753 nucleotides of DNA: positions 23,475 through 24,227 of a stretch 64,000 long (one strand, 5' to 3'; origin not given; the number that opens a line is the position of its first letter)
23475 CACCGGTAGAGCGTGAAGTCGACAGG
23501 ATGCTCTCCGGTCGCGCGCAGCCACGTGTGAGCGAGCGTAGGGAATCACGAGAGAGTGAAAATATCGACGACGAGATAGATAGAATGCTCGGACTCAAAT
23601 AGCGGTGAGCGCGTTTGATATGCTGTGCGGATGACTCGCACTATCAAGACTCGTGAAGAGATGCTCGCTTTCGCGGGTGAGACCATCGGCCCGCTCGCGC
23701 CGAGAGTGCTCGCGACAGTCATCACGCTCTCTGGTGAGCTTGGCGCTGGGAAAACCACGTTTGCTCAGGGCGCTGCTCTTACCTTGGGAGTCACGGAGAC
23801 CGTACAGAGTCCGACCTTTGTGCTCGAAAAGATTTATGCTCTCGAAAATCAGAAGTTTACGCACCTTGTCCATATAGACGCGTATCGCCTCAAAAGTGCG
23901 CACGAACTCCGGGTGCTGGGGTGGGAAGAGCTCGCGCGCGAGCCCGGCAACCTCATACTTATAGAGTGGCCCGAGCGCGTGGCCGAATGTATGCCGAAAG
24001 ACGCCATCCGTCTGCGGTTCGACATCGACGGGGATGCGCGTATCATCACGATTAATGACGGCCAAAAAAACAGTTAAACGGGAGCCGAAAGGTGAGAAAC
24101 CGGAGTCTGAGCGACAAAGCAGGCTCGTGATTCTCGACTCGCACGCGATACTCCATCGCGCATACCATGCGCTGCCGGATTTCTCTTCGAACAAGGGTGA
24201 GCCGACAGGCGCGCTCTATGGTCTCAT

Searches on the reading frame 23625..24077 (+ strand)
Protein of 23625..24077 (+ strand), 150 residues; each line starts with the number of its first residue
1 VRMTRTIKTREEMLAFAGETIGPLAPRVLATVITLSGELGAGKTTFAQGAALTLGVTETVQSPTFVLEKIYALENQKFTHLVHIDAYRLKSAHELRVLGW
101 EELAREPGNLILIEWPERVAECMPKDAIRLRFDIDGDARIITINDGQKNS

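Call 66: search_protein_families(library=pfam, proteins=[window:23625-24077:+], max_evalue=0.001)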
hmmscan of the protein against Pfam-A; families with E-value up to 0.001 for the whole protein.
window:23625-24077:+ (150 aa): 1 family
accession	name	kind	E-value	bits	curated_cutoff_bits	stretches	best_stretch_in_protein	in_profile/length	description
PF02367.23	TsaE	-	2.7e-31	108.6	26.6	1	10-134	4-120/128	Threonylcarbamoyl adenosine biosynthesis protein TsaE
